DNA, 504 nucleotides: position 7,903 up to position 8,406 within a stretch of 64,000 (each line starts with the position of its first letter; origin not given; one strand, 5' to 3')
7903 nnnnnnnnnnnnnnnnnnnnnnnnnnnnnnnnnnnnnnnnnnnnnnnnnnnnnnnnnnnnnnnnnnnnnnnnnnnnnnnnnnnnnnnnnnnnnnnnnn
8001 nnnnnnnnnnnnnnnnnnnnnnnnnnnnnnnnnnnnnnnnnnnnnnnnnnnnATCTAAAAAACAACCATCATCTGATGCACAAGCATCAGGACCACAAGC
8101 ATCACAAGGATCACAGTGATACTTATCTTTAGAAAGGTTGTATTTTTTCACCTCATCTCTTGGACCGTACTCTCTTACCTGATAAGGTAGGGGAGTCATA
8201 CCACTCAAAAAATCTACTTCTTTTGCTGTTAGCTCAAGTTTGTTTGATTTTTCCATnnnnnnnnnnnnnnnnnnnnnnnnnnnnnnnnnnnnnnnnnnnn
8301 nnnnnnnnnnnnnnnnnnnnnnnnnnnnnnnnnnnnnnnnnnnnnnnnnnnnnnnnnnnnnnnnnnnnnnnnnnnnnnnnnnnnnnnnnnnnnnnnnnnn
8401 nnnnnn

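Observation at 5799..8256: Compact RiPP-like operon: Cys/Asp-rich precursor, radical SAM/SPASM enzyme, methyltransferase and HExxH protein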

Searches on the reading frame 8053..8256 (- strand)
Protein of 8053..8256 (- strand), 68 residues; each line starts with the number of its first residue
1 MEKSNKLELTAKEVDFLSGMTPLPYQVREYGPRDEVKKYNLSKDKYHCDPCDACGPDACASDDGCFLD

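Call 3: search_protein_families(library=pfam, proteins=[window:8053-8256:-], max_evalue=0.1)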
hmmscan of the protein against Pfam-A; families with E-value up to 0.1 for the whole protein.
window:8053-8256:- (68 aa): 0 families

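Call 4: search_protein_families(library=ncbifam, proteins=[window:8053-8256:-], max_evalue=0.1)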
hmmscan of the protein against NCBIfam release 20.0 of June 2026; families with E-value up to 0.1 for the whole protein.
window:8053-8256:- (68 aa): 0 families

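Call 8: find_homologous_proteins(query=window:8053-8256:-, max_evalue=10)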
Query window:8053-8256:- (68 aa): 4 proteins with E <= 10 among 4 candidates.
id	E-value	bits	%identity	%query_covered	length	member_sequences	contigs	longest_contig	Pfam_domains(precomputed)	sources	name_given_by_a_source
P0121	4.6e-41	155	100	100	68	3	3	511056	-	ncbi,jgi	-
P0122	1.7e-33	131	85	100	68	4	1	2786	-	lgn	-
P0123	5.9e-30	120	82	100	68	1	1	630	-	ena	-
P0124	8.9e-27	110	70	97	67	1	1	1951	-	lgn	-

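Call 25: find_encoding_contigs(protein=P0121, flank=6000, max_places=4)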
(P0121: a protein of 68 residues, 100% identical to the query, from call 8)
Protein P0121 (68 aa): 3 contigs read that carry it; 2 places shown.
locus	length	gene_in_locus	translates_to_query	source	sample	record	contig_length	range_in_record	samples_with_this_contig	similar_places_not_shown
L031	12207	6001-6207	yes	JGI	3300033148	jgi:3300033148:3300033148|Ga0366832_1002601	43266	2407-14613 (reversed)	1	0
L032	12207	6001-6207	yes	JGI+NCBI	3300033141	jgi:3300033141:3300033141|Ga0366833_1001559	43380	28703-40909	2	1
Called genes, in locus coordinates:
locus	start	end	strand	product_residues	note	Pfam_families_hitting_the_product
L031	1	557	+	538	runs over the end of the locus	PF00118:Cpn60_TCP1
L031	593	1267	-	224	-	PF11848:DUF3368 (faint)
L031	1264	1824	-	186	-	-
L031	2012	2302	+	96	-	PF18477:PIN_9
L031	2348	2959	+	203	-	PF03876:SHS2_Rpb7-N, PF00575:S1 (weak)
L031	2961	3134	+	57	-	-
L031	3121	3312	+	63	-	PF06093:Spt4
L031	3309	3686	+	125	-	PF01282:Ribosomal_S24e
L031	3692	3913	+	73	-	PF01599:Ribosomal_S27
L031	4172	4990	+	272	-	PF02616:SMC_ScpA (weak)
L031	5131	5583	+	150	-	PF00293:NUDIX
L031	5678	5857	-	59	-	-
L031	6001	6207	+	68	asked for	-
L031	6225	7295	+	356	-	PF04055:Radical_SAM, PF13353:Fer4_12 (weak), PF13186:SPASM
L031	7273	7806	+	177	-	PF03848:TehB, PF13489:Methyltransf_23, PF13847:Methyltransf_31 (weak), PF13649:Methyltransf_25, PF08241:Methyltransf_11 (weak)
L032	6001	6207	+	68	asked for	-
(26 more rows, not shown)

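Call 27: search_protein_families(library=ncbifam, alignment_id=A2, max_evalue=10)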
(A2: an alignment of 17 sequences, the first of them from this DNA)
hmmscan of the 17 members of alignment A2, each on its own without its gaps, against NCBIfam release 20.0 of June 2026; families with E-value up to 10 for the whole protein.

A. member 1, seq(68 aa): 0 families

B. families by the number of members that match (of 17 scanned): 1 family
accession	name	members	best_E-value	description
NF007836.1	PRK10548.1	1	0.12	flagella biosynthesis regulatory protein FliT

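Call 35: search_protein_families(library=phrogs, proteins=[window:8053-8256:-], max_evalue=0.1)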
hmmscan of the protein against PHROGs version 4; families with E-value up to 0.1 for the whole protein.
window:8053-8256:- (68 aa): 0 families

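Call 74: search_protein_representatives(alignment_id=A5)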
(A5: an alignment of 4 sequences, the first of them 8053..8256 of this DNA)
Query: 4 sequences, 68 profile positions. Proteins with E-value up to 0.001 (for the whole library): 12; up to 1e-10: 2; up to 1e-30: 0. The best 12 are listed.
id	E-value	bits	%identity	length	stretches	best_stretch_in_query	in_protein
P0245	1.9e-23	98.2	-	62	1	1-62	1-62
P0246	1.0e-16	76.7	-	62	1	1-67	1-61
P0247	1.9e-08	50.2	-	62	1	1-67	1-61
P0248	2.2e-08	50.1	-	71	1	3-68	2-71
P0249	1.2e-07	47.6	-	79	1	7-65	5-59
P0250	1.6e-07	47.3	-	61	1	5-67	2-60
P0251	3.2e-05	39.9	-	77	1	5-65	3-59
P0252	2.2e-04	37.2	-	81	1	5-62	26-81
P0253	3.6e-04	36.5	-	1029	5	35-55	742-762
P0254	4.4e-04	36.2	-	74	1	7-65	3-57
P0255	7.5e-04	35.5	-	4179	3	15-37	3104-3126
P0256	7.8e-04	35.5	-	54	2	42-68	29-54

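Call 79: search_protein_families(library=padloc, proteins=[window:8053-8256:-], max_evalue=0.01)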
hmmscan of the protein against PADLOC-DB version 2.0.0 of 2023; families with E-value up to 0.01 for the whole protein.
window:8053-8256:- (68 aa): 0 families
